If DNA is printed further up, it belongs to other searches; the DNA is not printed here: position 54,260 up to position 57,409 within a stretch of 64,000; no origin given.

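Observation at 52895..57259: Giant single-polypeptide Fe-S nuclease + unassigned 550-aa core + Upf1/Dna2-like helicase: archaeal Dna2-like enzyme or stand-alone nuclease-helicase immunity protein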

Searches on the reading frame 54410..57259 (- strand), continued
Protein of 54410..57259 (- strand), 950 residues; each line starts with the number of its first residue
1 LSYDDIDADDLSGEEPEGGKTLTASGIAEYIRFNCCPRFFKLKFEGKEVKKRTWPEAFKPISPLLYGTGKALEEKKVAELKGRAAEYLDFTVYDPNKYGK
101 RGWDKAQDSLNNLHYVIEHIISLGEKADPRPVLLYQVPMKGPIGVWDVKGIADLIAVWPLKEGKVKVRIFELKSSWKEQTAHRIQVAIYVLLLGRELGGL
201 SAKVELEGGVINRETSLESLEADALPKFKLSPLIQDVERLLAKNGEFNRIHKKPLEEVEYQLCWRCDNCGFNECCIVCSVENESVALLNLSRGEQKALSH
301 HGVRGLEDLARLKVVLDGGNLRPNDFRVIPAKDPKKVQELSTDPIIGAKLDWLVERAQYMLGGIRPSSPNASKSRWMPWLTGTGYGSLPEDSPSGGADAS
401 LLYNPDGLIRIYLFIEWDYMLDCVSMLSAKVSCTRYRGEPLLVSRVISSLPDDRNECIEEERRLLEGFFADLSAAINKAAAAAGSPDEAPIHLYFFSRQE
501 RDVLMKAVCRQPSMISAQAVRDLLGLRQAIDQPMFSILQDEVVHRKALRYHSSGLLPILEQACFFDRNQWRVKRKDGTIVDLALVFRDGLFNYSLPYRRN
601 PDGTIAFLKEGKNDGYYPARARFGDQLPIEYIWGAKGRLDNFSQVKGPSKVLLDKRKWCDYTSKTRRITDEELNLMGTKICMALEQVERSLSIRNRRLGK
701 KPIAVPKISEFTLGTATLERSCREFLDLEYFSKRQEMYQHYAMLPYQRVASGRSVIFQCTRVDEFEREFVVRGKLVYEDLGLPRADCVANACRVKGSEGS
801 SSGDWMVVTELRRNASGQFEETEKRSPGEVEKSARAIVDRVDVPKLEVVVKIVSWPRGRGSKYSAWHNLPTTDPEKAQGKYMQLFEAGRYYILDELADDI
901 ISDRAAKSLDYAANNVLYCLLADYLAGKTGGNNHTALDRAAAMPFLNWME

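Call 66: fold_search(model_id=the predicted structure, library=pdb)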
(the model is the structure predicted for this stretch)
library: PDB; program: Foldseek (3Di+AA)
matches with E <= 10: 818; with E <= 0.001: 3
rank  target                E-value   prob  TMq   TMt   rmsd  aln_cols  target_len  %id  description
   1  9iac_B                2.7e-04  1.00  0.14  0.40  13.6       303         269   14  Structure of the Argonaute-associated Cas4 family protein 1 (ACE1) from Microcystis aeruginosa (MaACE1) (released 2025-04-23)
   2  9iac_A                5.9e-04  1.00  0.13  0.39  14.5       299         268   17  Structure of the Argonaute-associated Cas4 family protein 1 (ACE1) from Microcystis aeruginosa (MaACE1) (released 2025-04-23)
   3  4ic1_D                8.0e-04  0.99  0.10  0.33  12.3       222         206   16  Crystal structure of SSO0001 (released 2013-01-16)
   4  9iab_B                1.4e-03  0.98  0.13  0.35  12.8       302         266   13  Structure of the Argonaute-associated Cas4 family protein 1 (ACE1) from Chroococcidiopsis thermalis (CtACE1) (released 2025-04-23)
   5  7lw8_A                3.6e-03  0.99  0.13  0.39   9.8       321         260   13  Human Exonuclease 5 crystal structure in complex with a ssDNA (released 2021-07-14)
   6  7lwa_A                4.8e-03  0.98  0.13  0.40   9.9       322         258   14  Human Exonuclease 5 crystal structure (T88E) in complex with ssDNA and Mg (released 2021-07-14)
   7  9iab_A                6.2e-03  0.94  0.13  0.37  13.0       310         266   14  Structure of the Argonaute-associated Cas4 family protein 1 (ACE1) from Chroococcidiopsis thermalis (CtACE1) (released 2025-04-23)
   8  8ram_O                6.9e-03  0.99  0.11  0.14  11.4       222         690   11  Structure of Sen1 bound RNA Polymerase II pre-termination complex (released 2024-10-30)
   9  7lw7                  6.9e-03  0.98  0.14  0.39   8.9       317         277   13  Human Exonuclease 5 crystal structure (released 2021-07-14)
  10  7lw9_A                6.9e-03  0.97  0.12  0.34  11.1       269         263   13  Human Exonuclease 5 crystal structure in complex with ssDNA, Sm, and Na (released 2021-07-14)
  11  8ftm_B                1.1e-02  1.00  0.11  0.14  11.3       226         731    8  Setx-ssRNA-ADP-SO4 complex (released 2023-10-25)
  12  9np6_A                1.2e-02  0.99  0.15  0.16  12.2       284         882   15  Cryo-EM structure of AdnA(D934A)-AdnB(D1014A) in complex with AMPPNP and blunt end DNA (released 2025-03-19)
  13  8ftm_A                1.7e-02  1.00  0.12  0.16   8.8       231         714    7  Setx-ssRNA-ADP-SO4 complex (released 2023-10-25)
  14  6ppr_A                1.7e-02  0.99  0.15  0.17  12.0       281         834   16  Cryo-EM structure of AdnA(D934A)-AdnB(D1014A) in complex with AMPPNP and DNA (released 2019-11-20)
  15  8rao_O                2.0e-02  0.99  0.12  0.16   8.2       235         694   12  Structure of Sen1-ADP.BeF3-RNA complex (released 2024-10-30)
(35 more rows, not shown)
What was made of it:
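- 56405..57199 (-): Residues 21-285: Cas4/AddB-type 'iron-staple' PD-(D/E)xK nuclease. Key residues: E73, D153, E171-x-K173, Q185xxxY189; Cys36, 266, 269, 275. Foldseek hits to ACE1, Cas4, EXO5 and AdnAB nuclease domains with probability 0.98-1.0 (call 66).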

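Call 72: find_homologous_proteins(query=A7, max_evalue=1e-10)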
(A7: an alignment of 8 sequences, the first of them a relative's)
Query A7 (8 sequences) (1281 aa, profile of the alignment): 112 proteins with E <= 1e-10 among 8000 candidates.
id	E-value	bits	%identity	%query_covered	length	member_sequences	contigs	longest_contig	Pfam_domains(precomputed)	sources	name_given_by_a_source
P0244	0.0e+0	1956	100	100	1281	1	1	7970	PF13087.13,PF13086.13,PF12705.14,PF13604.13,PF13245.13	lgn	-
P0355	0.0e+0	1901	42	100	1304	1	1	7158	PF13087.13,PF13086.13,PF12705.14,PF13604.13,PF13245.13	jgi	-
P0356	0.0e+0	1860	43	100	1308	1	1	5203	PF13087.13,PF13086.13,PF12705.14,PF13604.13,PF13245.13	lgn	-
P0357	0.0e+0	1855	43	100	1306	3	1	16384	PF13087.13,PF13086.13,PF13604.13,PF13245.13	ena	-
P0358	0.0e+0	1845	42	100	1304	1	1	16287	PF13087.13,PF13086.13,PF13604.13,PF13245.13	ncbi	ncbi:MAG: AAA domain-containing protein [Anaerolineae bacterium]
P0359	0.0e+0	1779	39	99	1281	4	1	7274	PF13087.13,PF13086.13,PF00270.36,PF12705.14,PF13604.13,PF13245.13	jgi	jgi:hypothetical protein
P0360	0.0e+0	1778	43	100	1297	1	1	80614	PF13087.13,PF13086.13,PF12705.14,PF13604.13,PF13245.13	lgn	-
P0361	0.0e+0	1777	40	100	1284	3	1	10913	PF13087.13,PF13086.13,PF12705.14,PF13604.13,PF13245.13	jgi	jgi:hypothetical protein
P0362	0.0e+0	1757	54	100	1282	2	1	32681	PF13087.13,PF13086.13,PF12705.14,PF13604.13,PF13245.13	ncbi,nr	ncbi:MAG: DEAD/DEAH box helicase [Bacillota bacterium]|nr:DEAD/DEAH box helicase [Bacillota bacteriu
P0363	0.0e+0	1754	39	100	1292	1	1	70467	PF13087.13,PF13086.13,PF12705.14,PF13604.13,PF13245.13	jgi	jgi:hypothetical protein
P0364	0.0e+0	1752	40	100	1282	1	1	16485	PF13087.13,PF13086.13,PF12705.14,PF13604.13,PF13245.13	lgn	-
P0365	0.0e+0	1714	41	100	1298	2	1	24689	PF13087.13,PF13086.13,PF13604.13,PF13245.13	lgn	-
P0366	0.0e+0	1706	39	100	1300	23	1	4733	PF13087.13,PF13086.13,PF13604.13,PF13245.13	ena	-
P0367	0.0e+0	1700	39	100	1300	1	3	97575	PF13087.13,PF13086.13,PF13604.13,PF13245.13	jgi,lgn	jgi:hypothetical protein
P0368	0.0e+0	1695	40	100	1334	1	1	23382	PF13087.13,PF13086.13,PF13604.13,PF13245.13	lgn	-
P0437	0.0e+0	1039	31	100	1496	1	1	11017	PF13087.13,PF13086.13,PF12705.14,PF13604.13,PF13245.13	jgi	-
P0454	5.3e-22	96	27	33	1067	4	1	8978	PF13087.13,PF13086.13,PF12705.14,PF01443.25,PF13604.13,PF13482.13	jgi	jgi:uncharacterized protein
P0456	3.1e-18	83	41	7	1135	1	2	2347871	PF13087.13,PF13086.13,PF12705.14,PF13604.13,PF13245.13,PF13482.13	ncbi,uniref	ncbi:TM0106 family RecB-like putative nuclease [Mycobacterium seoulense]|uniref:TM0106 family RecB-l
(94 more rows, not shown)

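Call 73: search_dna_similar(query=window:54410-57259:-, collection=plasmids, mode=protein, max_evalue=0.00001, max_rows=25)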
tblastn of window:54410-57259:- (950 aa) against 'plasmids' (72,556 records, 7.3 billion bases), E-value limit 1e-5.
Records with a match: 10; places in all: 11; records where one place covers at least 80% of the query: 9.
Best place of each record, by identity: <60% 10.
By first word of the organism name: Haladaptatus 2; Halalkalicoccus 1; Salinigranum 1; Salinirubellus 1; Haloglomus 1; Salinibaculum 1; Candidatus 1; Halobaculum 1; Halorubrum 1.
By predicted mobility (MOB-suite, as given by PLSDB): non-mobilizable 10.
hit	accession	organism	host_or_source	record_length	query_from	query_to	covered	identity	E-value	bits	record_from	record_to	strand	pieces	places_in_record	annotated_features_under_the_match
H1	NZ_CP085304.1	Haladaptatus pallidirubidus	cell culture,saline soil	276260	22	950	98%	32.1%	3e-133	450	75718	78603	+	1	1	AAA domain-containing protein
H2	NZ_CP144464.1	Halalkalicoccus sp. FCH27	cell culture,Salt lake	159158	21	910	94%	33.5%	4e-127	432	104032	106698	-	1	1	AAA domain-containing protein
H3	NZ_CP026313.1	Salinigranum rubrum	cell culture,marine solar saltern brine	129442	21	948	98%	29.7%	1e-110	384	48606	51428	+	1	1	AAA domain-containing protein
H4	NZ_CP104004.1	Salinirubellus salinus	cell cuture,Zhoushan marine solar ...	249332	20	949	98%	29.0%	1e-100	354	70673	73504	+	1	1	bifunctional RecB family nuclease/DEAD/DEAH box helicase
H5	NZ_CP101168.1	Haloglomus halophilum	cell culture,salt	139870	18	950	98%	28.8%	3e-96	341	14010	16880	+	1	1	AAA domain-containing protein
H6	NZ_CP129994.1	Salinibaculum sp. KK48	cell culture,sediment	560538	22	929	96%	26.4%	6e-77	283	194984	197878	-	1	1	bifunctional RecB family nuclease/DEAD/DEAH box helicase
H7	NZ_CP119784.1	Haladaptatus sp. YSMS36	cell culture,sediment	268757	21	918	95%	26.5%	5e-75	278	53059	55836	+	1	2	AAA domain-containing protein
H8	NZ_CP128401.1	Candidatus Chlorohelix allophototropha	Single colony of Candidatus Chlorohelix ...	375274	21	922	95%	24.5%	5e-53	210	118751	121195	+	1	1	AAA domain-containing protein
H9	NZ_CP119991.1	Halobaculum marinum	cell culture,sediment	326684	116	927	85%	25.1%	6e-45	184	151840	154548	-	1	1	ATP-binding protein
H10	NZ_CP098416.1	Halorubrum hochsteinianum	cell culture,underground brine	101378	22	528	53%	23.8%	6e-16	91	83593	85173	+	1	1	AAA domain-containing protein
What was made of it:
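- Haloarchaeal relatives lie on plasmids (9 of 10 plasmid hits, call 73).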

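Call 76: get_annotated_region(hit=H1, flank=9000)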
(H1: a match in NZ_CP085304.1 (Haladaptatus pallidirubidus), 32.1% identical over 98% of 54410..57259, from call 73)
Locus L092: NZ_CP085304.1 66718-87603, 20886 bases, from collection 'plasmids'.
description: Haladaptatus pallidirubidus strain YIM 93656 plasmid unnamed3, complete sequence
organism: Haladaptatus pallidirubidus (NCBI taxid 1008152)
taxonomy: Archaea; Euryarchaeota; Halobacteria; Halobacteriales; Haladaptataceae; Haladaptatus; Haladaptatus pallidirubidus
host: -; source: cell culture,saline soil; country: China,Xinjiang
typing (MOB-suite, as given by PLSDB): non-mobilizable
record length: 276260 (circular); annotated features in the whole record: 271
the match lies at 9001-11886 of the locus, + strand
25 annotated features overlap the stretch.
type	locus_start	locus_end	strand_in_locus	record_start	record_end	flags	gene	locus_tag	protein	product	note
CDS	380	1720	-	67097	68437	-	-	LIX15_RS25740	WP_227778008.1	hemolysin family protein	-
CDS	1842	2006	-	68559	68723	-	-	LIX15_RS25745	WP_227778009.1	zinc-ribbon domain-containing protein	-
CDS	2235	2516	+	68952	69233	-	-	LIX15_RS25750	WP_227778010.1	hypothetical protein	-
CDS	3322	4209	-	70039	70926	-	-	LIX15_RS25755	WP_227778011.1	hypothetical protein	-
CDS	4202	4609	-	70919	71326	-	-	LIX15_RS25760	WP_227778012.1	hypothetical protein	-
CDS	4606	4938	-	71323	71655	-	-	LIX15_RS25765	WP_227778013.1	hypothetical protein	-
CDS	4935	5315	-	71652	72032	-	-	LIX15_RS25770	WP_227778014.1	hypothetical protein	-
CDS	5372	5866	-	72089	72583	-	-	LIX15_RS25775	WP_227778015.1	hypothetical protein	-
CDS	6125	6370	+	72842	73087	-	-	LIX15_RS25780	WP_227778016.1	MarR family transcriptional regulator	-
CDS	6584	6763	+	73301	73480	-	-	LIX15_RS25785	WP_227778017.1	hypothetical protein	-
CDS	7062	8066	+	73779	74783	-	-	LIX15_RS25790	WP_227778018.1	hypothetical protein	-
CDS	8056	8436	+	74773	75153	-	-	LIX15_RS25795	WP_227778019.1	hypothetical protein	-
CDS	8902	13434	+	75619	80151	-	-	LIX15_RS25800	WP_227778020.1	AAA domain-containing protein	-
CDS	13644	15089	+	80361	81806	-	-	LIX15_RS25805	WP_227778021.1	restriction endonuclease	-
CDS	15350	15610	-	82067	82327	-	-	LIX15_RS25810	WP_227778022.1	hypothetical protein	-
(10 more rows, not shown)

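Call 78: get_annotated_region(hit=H4, flank=8000)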
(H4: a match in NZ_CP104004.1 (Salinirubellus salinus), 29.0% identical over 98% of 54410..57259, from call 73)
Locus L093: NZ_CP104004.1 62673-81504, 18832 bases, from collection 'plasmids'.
description: Salinirubellus salinus strain ZS-35-S2 plasmid unnamed1, complete sequence
organism: Salinirubellus salinus (NCBI taxid 1364945)
taxonomy: Archaea; Euryarchaeota; Halobacteria; Halobacteriales; Haloarculaceae; Salinirubellus; Salinirubellus salinus
host: -; source: cell cuture,Zhoushan marine solar saltern; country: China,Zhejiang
typing (MOB-suite, as given by PLSDB): non-mobilizable
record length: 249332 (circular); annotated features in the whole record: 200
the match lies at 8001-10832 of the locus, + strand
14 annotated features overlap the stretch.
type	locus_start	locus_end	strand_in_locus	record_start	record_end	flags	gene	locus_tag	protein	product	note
CDS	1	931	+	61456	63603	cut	-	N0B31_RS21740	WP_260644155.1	tyrosyl-DNA phosphodiesterase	-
CDS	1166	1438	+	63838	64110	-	-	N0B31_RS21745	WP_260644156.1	hypothetical protein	-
CDS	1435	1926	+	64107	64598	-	-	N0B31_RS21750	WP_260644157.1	hypothetical protein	-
CDS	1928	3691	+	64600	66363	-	-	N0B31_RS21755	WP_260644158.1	ThiF family adenylyltransferase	-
CDS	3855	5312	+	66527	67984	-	-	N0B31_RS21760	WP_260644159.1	ribonuclease H-like domain-containing protein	-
CDS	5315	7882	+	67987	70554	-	-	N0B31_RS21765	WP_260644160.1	DEAD/DEAH box helicase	-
CDS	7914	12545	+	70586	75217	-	-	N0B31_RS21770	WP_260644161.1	bifunctional RecB family nuclease/DEAD/DEAH box helicase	-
CDS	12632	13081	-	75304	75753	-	-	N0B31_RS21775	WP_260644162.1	DUF2516 family protein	-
CDS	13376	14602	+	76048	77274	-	-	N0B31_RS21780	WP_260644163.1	phage integrase SAM-like domain-containing protein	-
CDS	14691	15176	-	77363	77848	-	-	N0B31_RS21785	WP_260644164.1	hypothetical protein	-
CDS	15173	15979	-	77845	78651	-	-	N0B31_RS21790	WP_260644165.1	ParA family protein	-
CDS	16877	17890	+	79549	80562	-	-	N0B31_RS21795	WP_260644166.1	hypothetical protein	-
CDS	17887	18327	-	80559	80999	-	-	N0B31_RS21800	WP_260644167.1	hypothetical protein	-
CDS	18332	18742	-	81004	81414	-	-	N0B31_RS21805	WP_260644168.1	hypothetical protein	-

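Call 79: get_annotated_region(hit=H2, flank=8000)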
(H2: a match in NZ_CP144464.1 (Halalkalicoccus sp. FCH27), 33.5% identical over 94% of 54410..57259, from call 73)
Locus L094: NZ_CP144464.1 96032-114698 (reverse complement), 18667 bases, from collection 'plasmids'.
description: Halalkalicoccus sp. FCH27 plasmid unnamed3, complete sequence
organism: Halalkalicoccus sp. FCH27 (NCBI taxid 3117459)
taxonomy: Archaea; Euryarchaeota; Halobacteria; Halobacteriales; Halococcaceae; Halalkalicoccus; Halalkalicoccus sp. FCH27
host: -; source: cell culture,Salt lake; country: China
typing (MOB-suite, as given by PLSDB): non-mobilizable
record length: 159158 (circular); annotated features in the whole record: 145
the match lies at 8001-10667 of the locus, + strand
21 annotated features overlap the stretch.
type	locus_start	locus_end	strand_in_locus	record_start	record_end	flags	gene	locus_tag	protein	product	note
CDS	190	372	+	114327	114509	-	-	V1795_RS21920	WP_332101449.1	hypothetical protein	-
CDS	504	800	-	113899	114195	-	-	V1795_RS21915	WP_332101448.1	hypothetical protein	-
CDS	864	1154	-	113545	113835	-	-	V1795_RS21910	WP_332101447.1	hypothetical protein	-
CDS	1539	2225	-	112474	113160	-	-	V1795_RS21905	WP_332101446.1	hypothetical protein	-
CDS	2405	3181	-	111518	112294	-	-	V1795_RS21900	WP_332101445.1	hypothetical protein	-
CDS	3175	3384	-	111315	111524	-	-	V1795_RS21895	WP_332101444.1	hypothetical protein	-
CDS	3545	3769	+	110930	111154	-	-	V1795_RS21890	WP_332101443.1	hypothetical protein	-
CDS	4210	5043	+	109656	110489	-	-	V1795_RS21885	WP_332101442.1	gamma-glutamylcyclotransferase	-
CDS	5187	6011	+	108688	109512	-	-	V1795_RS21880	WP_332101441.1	hypothetical protein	-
CDS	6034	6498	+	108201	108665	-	-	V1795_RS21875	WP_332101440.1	hypothetical protein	-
CDS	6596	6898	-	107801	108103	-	-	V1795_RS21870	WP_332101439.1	hypothetical protein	-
CDS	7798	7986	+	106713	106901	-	-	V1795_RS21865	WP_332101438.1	hypothetical protein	-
CDS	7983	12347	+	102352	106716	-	-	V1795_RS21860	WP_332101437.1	AAA domain-containing protein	-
CDS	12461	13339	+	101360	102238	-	-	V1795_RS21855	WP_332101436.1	restriction endonuclease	-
CDS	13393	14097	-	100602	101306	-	-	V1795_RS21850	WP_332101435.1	hypothetical protein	-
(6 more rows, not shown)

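Call 89: search_dna_similar(query=window:54410-57259:-, collection=phages, mode=protein, max_evalue=0.001, max_rows=10)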
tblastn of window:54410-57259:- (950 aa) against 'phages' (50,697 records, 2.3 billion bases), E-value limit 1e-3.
No match.

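Call 90: find_related_loci(query=A5, collection=viral_contigs, flank=8000)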
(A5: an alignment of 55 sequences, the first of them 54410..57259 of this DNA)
Query A5 (950 aa) in viral_contigs; peptide patterns used: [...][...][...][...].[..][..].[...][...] (x = any residue, [..] = any of these).
28 stretches matched a pattern, but none encodes a relative of the query by tblastn (E <= 1e-3).
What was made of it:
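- No phage or IMG/VR relatives (calls 89, 90). It is absent from phage and IMG/VR collections (calls 89, 90).
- Tried and rejected: The phage collection and IMG/VR have no relative (calls 89, 90).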
